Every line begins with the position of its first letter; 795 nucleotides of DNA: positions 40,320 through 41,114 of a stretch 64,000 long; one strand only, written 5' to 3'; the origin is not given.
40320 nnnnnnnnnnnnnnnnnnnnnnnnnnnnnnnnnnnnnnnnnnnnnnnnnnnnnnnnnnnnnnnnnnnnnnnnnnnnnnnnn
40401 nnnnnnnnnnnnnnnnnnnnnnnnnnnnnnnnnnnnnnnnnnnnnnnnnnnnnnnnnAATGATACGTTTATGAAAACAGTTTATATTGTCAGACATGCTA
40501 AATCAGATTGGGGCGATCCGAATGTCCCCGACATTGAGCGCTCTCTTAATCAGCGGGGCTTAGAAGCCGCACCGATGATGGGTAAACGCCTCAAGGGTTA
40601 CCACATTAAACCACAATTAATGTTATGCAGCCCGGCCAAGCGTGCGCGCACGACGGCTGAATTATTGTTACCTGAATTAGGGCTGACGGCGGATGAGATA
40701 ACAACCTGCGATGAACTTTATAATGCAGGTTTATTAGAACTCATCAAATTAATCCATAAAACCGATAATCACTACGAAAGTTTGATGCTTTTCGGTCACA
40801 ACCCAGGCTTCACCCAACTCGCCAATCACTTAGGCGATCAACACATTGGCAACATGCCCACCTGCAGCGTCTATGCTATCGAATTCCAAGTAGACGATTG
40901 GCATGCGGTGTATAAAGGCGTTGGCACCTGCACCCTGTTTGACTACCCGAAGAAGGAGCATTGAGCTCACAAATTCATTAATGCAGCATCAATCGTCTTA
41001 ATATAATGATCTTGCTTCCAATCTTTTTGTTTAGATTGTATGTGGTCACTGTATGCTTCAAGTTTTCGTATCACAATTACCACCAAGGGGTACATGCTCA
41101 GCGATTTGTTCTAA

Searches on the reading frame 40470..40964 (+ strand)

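Call 8: search_protein_families(library=pfam, proteins=[window:40470-40964:+], max_evalue=0.001)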
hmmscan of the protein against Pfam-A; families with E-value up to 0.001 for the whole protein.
window:40470-40964:+ (164 aa): 1 family
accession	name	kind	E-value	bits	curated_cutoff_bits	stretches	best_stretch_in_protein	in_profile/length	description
PF00300.27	His_Phos_1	-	2.6e-11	44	21.7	1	4-76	1-73/194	Histidine phosphatase superfamily (branch 1)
